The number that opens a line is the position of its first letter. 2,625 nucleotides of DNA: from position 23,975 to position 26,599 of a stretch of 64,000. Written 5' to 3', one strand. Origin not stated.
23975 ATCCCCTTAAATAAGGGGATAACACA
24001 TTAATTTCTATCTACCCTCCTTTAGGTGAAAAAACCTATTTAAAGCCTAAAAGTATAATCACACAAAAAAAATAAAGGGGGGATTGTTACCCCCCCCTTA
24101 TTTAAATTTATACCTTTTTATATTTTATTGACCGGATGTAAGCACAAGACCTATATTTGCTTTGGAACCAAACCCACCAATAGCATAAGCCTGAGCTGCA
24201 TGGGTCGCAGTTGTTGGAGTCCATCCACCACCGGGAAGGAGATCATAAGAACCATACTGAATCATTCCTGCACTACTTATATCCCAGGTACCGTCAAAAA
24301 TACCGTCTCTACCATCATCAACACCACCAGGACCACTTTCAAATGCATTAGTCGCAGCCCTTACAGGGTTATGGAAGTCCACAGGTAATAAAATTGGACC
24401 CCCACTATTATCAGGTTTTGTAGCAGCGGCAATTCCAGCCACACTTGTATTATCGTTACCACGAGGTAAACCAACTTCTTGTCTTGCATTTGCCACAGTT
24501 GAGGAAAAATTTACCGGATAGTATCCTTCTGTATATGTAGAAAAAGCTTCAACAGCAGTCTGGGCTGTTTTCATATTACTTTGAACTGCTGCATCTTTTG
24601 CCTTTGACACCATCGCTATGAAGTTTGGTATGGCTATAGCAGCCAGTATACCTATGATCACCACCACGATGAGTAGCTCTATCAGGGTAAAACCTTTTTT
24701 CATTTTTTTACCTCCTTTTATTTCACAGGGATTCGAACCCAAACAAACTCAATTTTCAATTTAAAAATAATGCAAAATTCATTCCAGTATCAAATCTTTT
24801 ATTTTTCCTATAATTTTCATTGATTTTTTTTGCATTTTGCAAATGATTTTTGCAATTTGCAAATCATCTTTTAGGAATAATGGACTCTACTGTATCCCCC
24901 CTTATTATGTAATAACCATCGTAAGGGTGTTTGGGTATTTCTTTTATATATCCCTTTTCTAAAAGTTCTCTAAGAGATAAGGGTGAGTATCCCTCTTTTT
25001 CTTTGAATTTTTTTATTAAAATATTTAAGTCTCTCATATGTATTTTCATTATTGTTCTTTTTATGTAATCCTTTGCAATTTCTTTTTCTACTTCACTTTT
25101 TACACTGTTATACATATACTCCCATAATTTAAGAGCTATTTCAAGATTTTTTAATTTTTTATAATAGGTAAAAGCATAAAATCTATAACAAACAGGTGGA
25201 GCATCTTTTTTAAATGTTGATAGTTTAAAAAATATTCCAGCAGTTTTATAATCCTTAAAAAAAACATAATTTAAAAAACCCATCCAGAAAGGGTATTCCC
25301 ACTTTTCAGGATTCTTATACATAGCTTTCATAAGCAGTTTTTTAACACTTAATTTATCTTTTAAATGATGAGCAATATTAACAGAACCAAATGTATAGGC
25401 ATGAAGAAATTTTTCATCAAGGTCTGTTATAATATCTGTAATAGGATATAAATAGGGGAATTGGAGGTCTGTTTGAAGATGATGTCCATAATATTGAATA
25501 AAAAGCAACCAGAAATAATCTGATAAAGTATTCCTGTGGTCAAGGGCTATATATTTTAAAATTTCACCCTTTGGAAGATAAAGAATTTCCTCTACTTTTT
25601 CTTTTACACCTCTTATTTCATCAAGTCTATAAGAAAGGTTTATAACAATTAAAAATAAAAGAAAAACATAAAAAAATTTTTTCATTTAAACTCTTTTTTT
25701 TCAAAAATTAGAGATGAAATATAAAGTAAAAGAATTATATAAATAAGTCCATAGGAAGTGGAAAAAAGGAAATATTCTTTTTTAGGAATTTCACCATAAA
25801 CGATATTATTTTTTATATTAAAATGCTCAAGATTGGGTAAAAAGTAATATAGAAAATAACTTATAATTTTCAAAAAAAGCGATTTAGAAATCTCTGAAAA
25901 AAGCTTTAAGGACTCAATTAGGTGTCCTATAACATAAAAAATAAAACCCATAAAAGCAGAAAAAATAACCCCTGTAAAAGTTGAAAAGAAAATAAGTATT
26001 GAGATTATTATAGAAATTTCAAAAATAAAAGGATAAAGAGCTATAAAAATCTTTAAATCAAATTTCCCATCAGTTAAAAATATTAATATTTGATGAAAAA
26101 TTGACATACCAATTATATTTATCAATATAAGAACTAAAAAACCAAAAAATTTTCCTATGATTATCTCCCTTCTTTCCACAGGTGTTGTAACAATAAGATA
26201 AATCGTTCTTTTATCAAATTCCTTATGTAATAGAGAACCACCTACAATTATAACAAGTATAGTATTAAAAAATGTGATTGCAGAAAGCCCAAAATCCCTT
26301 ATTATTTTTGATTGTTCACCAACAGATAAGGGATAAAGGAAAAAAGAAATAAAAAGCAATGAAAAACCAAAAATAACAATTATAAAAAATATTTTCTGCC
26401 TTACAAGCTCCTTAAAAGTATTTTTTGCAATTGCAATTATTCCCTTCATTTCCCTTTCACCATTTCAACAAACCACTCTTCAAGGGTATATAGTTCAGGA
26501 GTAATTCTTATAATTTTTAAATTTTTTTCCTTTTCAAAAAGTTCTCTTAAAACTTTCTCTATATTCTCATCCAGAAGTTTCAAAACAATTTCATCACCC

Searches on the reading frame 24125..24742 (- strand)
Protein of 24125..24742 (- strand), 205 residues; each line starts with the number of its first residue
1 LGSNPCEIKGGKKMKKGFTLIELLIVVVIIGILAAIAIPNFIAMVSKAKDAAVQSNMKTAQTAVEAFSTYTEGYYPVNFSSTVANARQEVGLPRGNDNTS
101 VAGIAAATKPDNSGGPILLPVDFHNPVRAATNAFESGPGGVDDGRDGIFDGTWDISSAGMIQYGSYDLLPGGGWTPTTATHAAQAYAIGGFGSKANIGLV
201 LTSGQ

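Call 46: search_protein_families(library=pfam, proteins=[window:24125-24742:-], max_evalue=0.0001)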
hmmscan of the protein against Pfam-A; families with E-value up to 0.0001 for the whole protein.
window:24125-24742:- (205 aa): 1 family
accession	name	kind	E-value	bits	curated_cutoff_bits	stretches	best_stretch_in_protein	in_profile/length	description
PF07963.17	N_methyl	-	1.3e-09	37.7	21.2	1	13-38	2-27/27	Prokaryotic N-terminal methylation motif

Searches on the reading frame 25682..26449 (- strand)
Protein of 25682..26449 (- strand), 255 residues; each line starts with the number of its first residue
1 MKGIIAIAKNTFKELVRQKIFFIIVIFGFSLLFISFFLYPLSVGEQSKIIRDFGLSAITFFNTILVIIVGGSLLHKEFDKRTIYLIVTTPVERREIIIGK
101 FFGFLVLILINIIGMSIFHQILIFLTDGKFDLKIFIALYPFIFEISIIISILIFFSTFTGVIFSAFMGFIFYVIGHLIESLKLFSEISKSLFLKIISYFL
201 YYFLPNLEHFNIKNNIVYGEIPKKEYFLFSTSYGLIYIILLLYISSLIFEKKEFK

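Call 46: search_protein_families(library=pfam, proteins=[window:25682-26449:-], max_evalue=0.0001)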
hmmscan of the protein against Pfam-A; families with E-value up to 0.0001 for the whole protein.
window:25682-26449:- (255 aa): 2 families
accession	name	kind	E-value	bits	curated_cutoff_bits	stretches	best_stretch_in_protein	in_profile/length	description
PF12679.13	ABC2_membrane_2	-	1.8e-07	31.2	27.2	1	6-253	2-282/283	ABC-2 family transporter protein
PF12730.13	ABC2_membrane_4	-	2.1e-06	28.3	27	1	15-174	9-178/179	ABC-2 family transporter protein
